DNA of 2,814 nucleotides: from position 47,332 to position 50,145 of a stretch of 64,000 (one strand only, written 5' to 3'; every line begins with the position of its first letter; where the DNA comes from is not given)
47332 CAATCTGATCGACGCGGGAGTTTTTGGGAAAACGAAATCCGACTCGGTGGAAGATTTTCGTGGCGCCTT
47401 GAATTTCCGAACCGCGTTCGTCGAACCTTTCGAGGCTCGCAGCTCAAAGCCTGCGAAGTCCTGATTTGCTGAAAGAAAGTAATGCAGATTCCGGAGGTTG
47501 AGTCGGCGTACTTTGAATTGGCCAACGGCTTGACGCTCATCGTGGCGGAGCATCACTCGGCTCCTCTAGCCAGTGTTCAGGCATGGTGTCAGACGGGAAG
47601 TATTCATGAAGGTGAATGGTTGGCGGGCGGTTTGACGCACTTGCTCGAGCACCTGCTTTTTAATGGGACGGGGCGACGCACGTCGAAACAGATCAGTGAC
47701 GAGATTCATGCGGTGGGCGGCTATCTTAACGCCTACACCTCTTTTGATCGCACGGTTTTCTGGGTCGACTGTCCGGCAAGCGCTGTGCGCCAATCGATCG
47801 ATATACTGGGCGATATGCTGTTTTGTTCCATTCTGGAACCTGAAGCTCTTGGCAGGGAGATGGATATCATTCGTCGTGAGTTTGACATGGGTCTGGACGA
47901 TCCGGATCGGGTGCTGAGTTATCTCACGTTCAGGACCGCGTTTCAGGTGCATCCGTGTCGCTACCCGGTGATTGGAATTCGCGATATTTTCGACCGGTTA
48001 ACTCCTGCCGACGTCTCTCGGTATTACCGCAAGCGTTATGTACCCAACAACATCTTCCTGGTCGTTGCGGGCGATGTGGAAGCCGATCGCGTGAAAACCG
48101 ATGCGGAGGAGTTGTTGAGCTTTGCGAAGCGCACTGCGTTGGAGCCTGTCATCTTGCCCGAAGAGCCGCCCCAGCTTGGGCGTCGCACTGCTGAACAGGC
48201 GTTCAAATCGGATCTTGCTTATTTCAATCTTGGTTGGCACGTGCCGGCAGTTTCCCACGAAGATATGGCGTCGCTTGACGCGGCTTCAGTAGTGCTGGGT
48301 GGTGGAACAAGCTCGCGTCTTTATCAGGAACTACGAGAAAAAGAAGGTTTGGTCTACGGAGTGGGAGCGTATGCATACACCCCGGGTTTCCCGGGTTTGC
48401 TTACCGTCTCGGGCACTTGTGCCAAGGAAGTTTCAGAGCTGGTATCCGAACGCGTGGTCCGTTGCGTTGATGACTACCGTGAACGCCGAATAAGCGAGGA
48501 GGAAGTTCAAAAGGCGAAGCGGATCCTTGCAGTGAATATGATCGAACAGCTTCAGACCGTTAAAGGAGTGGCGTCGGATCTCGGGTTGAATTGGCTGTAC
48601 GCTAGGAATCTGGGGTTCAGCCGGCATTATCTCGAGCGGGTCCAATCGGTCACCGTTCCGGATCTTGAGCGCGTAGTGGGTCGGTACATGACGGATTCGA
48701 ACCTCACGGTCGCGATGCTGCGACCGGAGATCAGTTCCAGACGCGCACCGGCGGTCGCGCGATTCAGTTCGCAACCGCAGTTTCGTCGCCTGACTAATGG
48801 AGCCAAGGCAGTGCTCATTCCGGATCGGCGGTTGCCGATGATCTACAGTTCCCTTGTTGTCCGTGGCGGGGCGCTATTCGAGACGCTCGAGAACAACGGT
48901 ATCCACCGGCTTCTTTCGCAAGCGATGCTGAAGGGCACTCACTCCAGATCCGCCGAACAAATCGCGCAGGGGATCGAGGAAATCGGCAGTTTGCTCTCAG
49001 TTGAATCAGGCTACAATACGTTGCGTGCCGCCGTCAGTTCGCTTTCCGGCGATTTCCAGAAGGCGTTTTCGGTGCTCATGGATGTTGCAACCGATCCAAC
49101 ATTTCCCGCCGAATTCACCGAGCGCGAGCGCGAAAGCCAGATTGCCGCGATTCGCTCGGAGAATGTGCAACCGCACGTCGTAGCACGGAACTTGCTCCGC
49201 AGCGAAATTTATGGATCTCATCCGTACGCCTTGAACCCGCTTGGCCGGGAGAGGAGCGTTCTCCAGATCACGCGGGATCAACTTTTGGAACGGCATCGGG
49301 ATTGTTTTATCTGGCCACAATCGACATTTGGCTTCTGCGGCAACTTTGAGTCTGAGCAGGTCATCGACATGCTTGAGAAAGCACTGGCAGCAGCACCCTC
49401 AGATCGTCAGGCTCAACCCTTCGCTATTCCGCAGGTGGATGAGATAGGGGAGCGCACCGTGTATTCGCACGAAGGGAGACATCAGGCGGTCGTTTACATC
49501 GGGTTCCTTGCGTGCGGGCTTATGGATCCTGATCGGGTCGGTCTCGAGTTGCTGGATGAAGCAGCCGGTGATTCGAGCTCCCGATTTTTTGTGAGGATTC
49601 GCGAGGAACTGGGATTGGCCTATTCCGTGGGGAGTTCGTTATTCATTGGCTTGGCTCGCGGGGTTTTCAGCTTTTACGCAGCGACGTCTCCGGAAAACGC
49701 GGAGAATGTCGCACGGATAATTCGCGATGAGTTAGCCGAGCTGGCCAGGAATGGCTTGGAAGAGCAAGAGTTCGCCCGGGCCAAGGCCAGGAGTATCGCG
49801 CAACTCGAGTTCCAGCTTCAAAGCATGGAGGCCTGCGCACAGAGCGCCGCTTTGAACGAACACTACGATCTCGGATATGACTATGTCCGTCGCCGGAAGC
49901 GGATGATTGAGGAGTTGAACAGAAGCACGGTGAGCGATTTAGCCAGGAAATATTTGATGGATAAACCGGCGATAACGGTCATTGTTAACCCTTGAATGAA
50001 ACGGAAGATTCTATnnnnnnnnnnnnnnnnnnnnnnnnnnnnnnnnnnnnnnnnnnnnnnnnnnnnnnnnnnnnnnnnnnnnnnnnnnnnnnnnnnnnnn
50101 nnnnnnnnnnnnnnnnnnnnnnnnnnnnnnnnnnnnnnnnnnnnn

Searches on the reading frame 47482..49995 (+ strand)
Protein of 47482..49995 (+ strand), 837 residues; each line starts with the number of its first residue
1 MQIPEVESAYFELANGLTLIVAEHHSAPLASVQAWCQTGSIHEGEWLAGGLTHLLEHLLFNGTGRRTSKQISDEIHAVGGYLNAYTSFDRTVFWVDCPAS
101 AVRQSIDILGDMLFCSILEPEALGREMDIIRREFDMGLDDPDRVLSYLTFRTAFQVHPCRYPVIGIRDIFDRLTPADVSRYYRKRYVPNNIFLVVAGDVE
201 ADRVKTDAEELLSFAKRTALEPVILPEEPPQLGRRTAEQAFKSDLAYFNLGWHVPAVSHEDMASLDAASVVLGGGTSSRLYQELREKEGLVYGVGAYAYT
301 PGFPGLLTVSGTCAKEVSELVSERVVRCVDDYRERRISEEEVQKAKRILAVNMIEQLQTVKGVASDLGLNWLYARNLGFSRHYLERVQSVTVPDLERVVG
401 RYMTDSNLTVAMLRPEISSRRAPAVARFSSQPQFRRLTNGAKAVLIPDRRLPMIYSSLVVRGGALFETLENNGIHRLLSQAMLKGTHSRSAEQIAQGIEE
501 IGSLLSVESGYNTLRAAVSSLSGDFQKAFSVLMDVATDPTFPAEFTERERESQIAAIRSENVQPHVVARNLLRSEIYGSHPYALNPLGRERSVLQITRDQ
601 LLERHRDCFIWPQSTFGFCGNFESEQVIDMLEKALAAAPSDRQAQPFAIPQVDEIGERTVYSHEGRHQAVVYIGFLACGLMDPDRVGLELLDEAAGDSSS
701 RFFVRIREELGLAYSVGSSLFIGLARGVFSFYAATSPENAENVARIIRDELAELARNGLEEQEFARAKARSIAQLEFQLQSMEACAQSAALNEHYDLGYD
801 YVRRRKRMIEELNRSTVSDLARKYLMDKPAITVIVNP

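Call 9: search_protein_families(library=ncbifam, max_evalue=1e-20, proteins=[window:47482-49995:+])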
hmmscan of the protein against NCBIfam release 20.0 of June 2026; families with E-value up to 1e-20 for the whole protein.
window:47482-49995:+ (837 aa): 2 families
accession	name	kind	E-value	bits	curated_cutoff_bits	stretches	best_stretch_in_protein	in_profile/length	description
NF047422.1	YfmF_fam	equivalog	5.2e-46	157.4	285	2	526-822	99-399/412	EF-P 5-aminopentanol modification-associated protein YfmF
NF047421.1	YfmH_fam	equivalog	1.8e-32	113.1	250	1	48-415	59-423/425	EF-P 5-aminopentanol modification-associated protein YfmH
